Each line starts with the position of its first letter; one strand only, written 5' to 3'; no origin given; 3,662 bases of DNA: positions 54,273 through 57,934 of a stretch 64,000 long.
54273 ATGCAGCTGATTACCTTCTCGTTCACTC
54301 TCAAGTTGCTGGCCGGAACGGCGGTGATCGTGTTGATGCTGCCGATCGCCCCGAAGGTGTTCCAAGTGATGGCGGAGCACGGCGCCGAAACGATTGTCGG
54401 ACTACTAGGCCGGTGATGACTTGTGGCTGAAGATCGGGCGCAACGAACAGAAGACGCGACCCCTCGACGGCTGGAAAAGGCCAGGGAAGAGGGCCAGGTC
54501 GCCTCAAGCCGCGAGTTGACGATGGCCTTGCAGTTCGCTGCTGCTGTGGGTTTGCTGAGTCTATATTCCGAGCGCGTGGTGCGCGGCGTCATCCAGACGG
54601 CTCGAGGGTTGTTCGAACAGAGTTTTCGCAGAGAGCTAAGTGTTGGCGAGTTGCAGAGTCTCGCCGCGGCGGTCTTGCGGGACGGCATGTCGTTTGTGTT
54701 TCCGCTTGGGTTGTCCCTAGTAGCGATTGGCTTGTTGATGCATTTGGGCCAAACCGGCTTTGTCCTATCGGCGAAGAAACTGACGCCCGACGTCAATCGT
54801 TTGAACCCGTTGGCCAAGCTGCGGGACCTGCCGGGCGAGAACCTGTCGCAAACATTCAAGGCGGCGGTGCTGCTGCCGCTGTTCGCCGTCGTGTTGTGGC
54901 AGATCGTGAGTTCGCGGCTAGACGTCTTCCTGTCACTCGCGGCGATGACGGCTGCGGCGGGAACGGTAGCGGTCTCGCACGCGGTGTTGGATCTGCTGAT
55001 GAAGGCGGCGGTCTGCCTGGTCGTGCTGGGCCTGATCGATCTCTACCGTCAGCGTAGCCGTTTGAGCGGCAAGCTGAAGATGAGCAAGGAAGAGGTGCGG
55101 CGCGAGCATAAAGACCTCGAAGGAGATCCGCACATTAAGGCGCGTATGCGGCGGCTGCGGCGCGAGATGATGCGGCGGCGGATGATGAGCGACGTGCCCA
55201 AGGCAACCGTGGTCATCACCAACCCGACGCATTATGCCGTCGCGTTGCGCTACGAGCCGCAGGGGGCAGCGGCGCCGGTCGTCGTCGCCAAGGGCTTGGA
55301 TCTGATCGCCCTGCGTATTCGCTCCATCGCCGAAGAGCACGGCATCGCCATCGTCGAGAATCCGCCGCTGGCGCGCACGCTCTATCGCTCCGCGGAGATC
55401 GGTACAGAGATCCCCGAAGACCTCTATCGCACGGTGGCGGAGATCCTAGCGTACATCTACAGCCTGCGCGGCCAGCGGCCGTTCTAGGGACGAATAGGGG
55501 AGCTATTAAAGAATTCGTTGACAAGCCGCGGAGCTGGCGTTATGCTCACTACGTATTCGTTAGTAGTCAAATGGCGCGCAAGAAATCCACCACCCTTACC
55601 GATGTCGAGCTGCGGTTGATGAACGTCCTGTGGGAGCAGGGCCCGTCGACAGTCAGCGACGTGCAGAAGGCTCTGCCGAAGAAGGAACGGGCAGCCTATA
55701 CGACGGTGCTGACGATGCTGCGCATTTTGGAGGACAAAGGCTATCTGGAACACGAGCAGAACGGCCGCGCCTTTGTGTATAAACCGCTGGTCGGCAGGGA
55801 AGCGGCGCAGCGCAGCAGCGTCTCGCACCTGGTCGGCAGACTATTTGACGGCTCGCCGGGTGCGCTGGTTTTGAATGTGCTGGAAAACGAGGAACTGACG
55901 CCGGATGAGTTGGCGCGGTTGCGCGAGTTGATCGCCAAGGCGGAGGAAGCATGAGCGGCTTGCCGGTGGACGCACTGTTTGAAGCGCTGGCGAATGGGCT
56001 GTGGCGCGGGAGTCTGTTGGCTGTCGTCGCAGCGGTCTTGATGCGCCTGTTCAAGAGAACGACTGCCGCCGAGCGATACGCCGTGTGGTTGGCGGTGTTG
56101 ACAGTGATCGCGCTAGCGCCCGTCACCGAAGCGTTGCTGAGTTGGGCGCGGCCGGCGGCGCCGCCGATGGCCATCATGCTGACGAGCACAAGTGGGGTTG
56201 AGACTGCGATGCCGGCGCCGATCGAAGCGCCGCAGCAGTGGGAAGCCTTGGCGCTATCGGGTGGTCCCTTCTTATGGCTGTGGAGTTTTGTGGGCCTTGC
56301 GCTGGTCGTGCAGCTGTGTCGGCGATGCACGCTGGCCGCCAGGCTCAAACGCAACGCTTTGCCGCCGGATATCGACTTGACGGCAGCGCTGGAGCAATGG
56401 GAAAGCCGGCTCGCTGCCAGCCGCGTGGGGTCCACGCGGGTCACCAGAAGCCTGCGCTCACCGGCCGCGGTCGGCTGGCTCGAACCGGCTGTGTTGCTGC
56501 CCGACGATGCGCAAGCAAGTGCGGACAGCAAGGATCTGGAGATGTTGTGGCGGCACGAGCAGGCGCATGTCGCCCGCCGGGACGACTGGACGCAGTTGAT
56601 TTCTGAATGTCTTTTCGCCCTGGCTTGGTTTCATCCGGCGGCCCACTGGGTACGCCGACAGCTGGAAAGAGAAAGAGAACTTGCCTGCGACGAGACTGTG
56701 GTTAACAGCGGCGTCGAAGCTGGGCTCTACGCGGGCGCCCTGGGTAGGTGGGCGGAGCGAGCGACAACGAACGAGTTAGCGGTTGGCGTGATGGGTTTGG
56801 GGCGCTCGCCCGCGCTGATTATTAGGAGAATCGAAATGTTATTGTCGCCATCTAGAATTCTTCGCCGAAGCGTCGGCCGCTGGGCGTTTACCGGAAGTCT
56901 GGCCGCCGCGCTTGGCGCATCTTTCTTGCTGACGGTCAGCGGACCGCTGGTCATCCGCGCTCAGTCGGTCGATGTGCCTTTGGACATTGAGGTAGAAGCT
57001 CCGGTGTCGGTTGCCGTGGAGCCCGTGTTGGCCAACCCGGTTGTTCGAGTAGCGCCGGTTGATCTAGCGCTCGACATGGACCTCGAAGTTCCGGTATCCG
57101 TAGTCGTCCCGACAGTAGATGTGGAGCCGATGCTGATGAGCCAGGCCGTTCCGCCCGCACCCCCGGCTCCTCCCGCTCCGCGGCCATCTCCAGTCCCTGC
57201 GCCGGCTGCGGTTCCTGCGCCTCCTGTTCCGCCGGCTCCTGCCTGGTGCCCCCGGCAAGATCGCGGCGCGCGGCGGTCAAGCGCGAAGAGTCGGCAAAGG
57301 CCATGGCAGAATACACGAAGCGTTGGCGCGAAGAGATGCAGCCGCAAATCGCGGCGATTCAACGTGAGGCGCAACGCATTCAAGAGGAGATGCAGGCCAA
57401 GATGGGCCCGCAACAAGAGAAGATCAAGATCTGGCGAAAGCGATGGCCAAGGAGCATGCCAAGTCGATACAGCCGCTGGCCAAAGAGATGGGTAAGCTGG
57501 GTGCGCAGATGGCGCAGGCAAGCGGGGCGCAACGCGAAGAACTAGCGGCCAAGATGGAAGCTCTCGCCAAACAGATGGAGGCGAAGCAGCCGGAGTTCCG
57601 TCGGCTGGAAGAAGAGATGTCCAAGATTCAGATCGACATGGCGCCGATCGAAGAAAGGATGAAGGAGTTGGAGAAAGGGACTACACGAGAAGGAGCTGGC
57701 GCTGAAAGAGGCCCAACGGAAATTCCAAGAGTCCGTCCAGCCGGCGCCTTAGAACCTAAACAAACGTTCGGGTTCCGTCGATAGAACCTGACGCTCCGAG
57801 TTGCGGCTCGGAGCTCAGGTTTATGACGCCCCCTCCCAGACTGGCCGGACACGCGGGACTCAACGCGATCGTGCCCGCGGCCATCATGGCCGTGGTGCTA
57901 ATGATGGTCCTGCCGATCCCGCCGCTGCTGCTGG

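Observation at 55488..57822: BlaI/BlaR1-type repressor + protease-sensor pair inserted between flhB and flhA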

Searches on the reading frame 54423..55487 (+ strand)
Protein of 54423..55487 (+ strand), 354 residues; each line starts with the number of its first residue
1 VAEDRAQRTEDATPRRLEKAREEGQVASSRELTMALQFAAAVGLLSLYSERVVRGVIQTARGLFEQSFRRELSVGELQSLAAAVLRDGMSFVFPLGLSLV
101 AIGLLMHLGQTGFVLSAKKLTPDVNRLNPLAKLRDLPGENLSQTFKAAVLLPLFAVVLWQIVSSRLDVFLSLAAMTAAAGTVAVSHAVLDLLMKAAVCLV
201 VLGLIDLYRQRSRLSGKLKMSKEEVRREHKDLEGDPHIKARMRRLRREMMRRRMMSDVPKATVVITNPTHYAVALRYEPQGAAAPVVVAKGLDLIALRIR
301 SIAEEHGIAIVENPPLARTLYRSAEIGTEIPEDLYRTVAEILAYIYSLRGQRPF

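Call 3: search_protein_families(library=pfam, proteins=[window:54423-55487:+], max_evalue=0.01)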
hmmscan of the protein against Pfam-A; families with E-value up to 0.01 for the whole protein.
window:54423-55487:+ (354 aa): 1 family
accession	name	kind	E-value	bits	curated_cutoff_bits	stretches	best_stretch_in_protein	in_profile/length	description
PF01312.24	Bac_export_2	-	1.3e-112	376.8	24.4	1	7-345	2-335/335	FlhB HrpN YscU SpaS Family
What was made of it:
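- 54423..55487 (+): flhB, the last gene of the upstream flagellar export operon (fliK-flgD-flgE-fliN-like-fliOP-fliQ-fliR-flhB). PF01312, E 1e-112 (call 3).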

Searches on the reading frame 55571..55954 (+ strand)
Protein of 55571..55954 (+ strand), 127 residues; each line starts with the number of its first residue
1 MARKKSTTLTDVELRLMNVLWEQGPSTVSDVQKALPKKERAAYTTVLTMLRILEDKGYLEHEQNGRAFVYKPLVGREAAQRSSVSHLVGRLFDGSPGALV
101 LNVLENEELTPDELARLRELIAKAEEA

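Call 3: search_protein_families(library=pfam, proteins=[window:55571-55954:+], max_evalue=0.01)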
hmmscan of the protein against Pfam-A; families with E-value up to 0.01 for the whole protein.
window:55571-55954:+ (127 aa): 6 families
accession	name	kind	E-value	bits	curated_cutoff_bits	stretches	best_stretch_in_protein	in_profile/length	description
PF03965.22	Penicillinase_R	-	3.3e-35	121.4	22.6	1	9-122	1-114/115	Penicillinase repressor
PF01978.25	TrmB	-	2.9e-05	24.3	25.6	1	9-72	6-64/68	Sugar-specific transcriptional regulator TrmB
PF01047.28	MarR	-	5.3e-05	23.5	24.6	1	9-64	1-52/59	MarR family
PF25212.1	HVO_A0114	-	0.00029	21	27.6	1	7-67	18-74/84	HVO_A0114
PF21476.4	PF0610-like_N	-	0.004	17.8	33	0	15-58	5-47/50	PF0610-like, N-terminal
PF08100.18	Dimerisation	-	0.0073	16.5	25.6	0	10-71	24-82/93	O-methyltransferase dimerisation domain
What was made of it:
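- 55571..55954 (+): blaI-like repressor gene (127 aa). It has a winged-helix N-domain and a C-terminal dimerisation helix carrying LVLN|V at the position of the MecI/BlaI scissile LVLN|F. PF03965, E 3e-35 (call 3).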

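Call 16: list_cluster_members(proteins=[P0001, window:55571-55951:+, window:57823-59865:+, window:54423-55484:+, P0014, P0015, P0020])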
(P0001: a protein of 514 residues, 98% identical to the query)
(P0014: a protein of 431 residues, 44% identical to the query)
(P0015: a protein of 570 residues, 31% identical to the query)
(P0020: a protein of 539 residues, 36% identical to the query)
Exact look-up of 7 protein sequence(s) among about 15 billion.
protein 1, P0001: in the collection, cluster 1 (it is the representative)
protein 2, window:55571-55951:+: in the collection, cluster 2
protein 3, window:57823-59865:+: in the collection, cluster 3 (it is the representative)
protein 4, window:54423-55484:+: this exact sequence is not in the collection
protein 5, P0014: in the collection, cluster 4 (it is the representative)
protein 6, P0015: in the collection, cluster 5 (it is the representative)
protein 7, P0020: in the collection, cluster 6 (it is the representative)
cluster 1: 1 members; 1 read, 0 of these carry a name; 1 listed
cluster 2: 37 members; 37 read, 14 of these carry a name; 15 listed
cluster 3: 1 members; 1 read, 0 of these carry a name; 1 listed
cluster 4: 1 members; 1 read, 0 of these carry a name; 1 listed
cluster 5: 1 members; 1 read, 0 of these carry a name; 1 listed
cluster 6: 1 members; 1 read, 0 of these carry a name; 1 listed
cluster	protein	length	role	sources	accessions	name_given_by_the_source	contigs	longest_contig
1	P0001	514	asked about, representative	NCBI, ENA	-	-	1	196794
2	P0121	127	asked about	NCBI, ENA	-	-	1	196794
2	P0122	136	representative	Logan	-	-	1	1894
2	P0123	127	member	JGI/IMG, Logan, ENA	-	predicted transcriptional regulator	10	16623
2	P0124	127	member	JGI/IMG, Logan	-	predicted transcriptional regulator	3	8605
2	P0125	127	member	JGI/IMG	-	predicted transcriptional regulator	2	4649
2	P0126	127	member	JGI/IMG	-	predicted transcriptional regulator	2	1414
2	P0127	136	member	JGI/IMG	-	predicted transcriptional regulator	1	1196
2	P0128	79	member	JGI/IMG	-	predicted transcriptional regulator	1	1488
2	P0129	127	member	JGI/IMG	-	predicted transcriptional regulator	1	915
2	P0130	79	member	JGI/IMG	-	predicted transcriptional regulator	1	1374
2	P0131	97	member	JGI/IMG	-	predicted transcriptional regulator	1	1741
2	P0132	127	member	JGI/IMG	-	predicted transcriptional regulator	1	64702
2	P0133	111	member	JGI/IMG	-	predicted transcriptional regulator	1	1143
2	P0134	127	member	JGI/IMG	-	predicted transcriptional regulator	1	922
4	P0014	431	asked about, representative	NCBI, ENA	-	-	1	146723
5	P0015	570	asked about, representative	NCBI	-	-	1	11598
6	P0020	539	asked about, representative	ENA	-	-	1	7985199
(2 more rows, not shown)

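Call 35: find_encoding_contigs(protein=P0123, flank=5000, max_places=10)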
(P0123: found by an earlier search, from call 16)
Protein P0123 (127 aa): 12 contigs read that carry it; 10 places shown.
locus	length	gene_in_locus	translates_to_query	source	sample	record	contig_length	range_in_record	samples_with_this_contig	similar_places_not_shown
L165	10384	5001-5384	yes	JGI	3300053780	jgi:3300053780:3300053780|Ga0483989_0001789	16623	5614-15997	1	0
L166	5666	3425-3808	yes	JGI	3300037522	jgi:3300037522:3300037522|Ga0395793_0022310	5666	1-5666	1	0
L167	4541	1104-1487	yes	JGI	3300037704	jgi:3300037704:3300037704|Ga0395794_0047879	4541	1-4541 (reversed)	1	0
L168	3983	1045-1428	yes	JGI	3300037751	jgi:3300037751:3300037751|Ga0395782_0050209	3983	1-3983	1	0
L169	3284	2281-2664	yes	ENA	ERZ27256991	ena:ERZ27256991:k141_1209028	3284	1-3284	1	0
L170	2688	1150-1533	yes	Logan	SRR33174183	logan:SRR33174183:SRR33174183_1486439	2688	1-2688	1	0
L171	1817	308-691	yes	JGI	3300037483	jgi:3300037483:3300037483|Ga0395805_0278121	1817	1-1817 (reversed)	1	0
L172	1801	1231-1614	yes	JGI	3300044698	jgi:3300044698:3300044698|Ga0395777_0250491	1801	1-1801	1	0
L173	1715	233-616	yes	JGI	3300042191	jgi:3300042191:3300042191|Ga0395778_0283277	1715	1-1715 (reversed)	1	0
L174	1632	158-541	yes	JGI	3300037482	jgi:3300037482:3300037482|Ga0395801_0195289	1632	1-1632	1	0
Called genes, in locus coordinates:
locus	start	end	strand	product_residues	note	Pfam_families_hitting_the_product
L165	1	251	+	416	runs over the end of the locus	-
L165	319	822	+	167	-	PF03544:TonB_C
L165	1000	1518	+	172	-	PF13577:SnoaL_4, PF12680:SnoaL_2 (weak)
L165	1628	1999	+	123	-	-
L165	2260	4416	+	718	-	PF13620:CarboxypepD_reg, PF13715:CarbopepD_reg_2, PF07715:Plug, PF00593:TonB_dep_Rec_b-barrel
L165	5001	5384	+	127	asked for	PF03965:Penicillinase_R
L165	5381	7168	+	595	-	PF05569:Peptidase_M56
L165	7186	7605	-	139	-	PF00563:EAL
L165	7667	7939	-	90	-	PF03413:PepSY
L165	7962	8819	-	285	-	-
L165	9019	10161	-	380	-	-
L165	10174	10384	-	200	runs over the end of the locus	PF04264:YceI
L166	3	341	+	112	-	?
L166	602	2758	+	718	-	PF13620:CarboxypepD_reg, PF13715:CarbopepD_reg_2, PF07715:Plug, PF00593:TonB_dep_Rec_b-barrel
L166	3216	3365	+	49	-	-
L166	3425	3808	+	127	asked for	PF03965:Penicillinase_R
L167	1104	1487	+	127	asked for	PF03965:Penicillinase_R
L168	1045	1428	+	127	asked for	PF03965:Penicillinase_R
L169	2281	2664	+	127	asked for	PF03965:Penicillinase_R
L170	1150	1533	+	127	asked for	PF03965:Penicillinase_R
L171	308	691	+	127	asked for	PF03965:Penicillinase_R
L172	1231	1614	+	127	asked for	PF03965:Penicillinase_R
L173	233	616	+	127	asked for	PF03965:Penicillinase_R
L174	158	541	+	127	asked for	PF03965:Penicillinase_R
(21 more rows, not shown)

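Call 67: search_solved_structures(query=window:55571-55951:+, max_evalue=0.001, show_alignments=3)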
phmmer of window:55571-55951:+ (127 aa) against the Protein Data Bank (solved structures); distinct sequences matched with E-value up to 0.001: 6.
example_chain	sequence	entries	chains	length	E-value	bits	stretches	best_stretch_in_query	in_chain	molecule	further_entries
1sd6_A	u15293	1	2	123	8.1e-12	48.6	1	5-123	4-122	Methicillin resistance regulatory protein mecI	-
1okr_A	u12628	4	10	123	2.2e-11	47.3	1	5-123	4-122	METHICILLIN RESISTANCE REGULATORY PROTEIN MECI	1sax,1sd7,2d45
1p6r_A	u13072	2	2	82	3.1e-09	40.3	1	4-75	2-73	Penicillinase repressor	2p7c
2g9w_A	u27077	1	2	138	2.4e-08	37.4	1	5-125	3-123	conserved hypothetical protein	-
1sd4_A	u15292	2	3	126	7.6e-08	35.8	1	6-121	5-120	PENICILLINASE REPRESSOR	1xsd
2k4b_A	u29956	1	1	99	3.5e-07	33.7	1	9-74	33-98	Transcriptional regulator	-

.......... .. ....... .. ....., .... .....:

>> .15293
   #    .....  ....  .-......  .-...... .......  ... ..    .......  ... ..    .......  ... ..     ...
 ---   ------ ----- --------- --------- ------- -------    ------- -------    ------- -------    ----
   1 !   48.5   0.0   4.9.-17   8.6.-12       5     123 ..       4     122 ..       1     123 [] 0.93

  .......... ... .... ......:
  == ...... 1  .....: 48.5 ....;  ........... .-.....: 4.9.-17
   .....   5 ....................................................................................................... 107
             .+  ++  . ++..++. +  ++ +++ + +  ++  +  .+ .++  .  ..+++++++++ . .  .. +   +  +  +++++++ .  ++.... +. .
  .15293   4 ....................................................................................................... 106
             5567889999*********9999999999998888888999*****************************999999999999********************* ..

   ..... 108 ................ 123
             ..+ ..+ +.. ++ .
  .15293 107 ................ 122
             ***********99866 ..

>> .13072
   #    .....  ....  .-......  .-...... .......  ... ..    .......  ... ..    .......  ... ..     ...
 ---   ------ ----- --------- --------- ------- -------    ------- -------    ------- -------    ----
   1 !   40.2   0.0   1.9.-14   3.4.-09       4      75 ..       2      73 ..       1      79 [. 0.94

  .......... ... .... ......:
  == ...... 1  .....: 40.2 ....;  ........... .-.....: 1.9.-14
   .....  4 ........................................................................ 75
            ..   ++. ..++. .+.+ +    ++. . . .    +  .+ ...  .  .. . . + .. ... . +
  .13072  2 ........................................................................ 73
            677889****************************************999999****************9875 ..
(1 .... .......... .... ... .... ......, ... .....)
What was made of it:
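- On BlaI/MecI/CopY repressor family (PF03965): MecI 1sd6 matches at E 8e-12 over residues 5-123 (call 67). Asn is kept and P1' is Val (call 67).
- The scissile-site region aligns with MecI (call 67).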

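Call 76: search_protein_families(library=ncbifam, proteins=[window:55571-55951:+], max_evalue=0.001)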
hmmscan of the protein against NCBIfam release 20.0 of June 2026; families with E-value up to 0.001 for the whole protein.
window:55571-55951:+ (127 aa): 5 families
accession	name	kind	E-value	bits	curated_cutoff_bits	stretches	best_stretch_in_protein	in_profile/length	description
TIGR02698.1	CopY_TcrY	equivalog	3.3e-20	72.7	121.95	1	9-125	2-118/130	CopY/TcrY family copper transport repressor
NF012168.1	BlaI_of_BCL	exception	9.2e-18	64.4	180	1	7-123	4-120/121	penicillinase repressor BlaI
NF000243.1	MecI_of_mecA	exception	1.6e-10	41.2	250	1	5-123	4-122/123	mecA-type methicillin resistance repressor MecI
NF000244.1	MecI_of_mecC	exception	2e-10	40.7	250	1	9-123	8-122/125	mecC-type methicillin resistance repressor MecI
NF000186.1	BlaI_of_MRSA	exception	2.6e-06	27.5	250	1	6-122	5-121/126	penicillinase repressor BlaI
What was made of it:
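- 55571..55954 (+): It falls below all NCBIfam equivalog cut-offs for BlaI, MecI and CopY (call 76) and contains no Cys.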

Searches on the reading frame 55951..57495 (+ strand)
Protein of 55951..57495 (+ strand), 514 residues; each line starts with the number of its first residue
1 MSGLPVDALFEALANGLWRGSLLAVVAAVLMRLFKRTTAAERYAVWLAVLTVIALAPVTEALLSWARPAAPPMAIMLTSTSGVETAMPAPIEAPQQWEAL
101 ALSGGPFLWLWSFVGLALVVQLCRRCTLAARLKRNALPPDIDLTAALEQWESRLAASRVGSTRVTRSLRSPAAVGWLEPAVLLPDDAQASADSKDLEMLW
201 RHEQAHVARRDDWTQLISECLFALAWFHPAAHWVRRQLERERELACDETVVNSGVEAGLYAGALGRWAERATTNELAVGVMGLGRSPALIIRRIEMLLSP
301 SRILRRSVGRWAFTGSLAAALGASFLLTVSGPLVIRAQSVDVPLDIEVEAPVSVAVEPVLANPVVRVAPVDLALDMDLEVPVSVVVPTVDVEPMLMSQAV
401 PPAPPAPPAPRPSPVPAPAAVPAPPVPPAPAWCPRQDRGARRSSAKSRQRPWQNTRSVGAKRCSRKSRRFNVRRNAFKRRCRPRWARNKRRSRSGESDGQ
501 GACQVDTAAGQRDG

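Call 3: search_protein_families(library=pfam, proteins=[window:55951-57495:+], max_evalue=0.01)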
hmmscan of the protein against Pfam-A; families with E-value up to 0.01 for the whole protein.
window:55951-57495:+ (514 aa): 1 family
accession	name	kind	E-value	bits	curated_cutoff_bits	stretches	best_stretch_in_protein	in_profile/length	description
PF05569.17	Peptidase_M56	-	1.2e-28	100.7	31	1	24-297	14-296/296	BlaR1 peptidase M56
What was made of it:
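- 55951..57752 (+): M56 (BlaR1-like) membrane metalloprotease gene, overlapping blaI by 4 nt. It is intact in frame up to about 57250. The rest is readable only after repairing three 1-nt indels. The ORF as called ends at 57495. PF05569, E 1e-28 (call 3).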

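Call 76: search_protein_families(library=ncbifam, proteins=[window:55951-57492:+], max_evalue=0.001)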
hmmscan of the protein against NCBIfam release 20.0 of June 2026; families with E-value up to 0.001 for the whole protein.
window:55951-57492:+ (514 aa): 1 family
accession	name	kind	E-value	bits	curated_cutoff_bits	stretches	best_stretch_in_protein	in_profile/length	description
NF000326.1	blaR1_generic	equivalog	4.5e-14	51.7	400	1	33-253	21-253/585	BlaR1 family beta-lactam sensor/signal transducer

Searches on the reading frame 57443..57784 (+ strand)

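Call 3: search_protein_families(library=pfam, proteins=[window:57443-57784:+], max_evalue=0.01)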
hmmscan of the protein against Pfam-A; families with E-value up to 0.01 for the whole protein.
window:57443-57784:+ (113 aa): 7 families
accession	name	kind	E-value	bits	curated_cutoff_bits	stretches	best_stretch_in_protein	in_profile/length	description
PF06657.18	Cep57_MT_bd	-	0.00061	20.6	31.3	0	13-49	35-68/77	Centrosome microtubule-binding domain of Cep57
PF02403.27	Seryl_tRNA_N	-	0.0026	18.4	28.2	1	6-64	42-102/108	Seryl-tRNA synthetase N-terminal domain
PF18035.6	Bap31_Bap29_C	-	0.0038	17.7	30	1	14-67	1-46/52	Bap31/Bap29 cytoplasmic coiled-coil domain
PF16526.10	CLZ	-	0.0041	17.9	26.7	1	16-78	12-70/71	C-terminal leucine zipper domain of cyclic nucleotide-gated channels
PF07889.17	DUF1664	-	0.0051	17.3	34.6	1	12-78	42-108/124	Protein of unknown function (DUF1664)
PF20667.3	Sec10_N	-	0.0064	17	27.4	1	4-78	10-84/118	Exocyst complex component Sec10, N-terminal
PF07200.18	Mod_r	-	0.009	16.4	30.1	0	24-78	28-82/146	Modifier of rudimentary (Mod(r)) protein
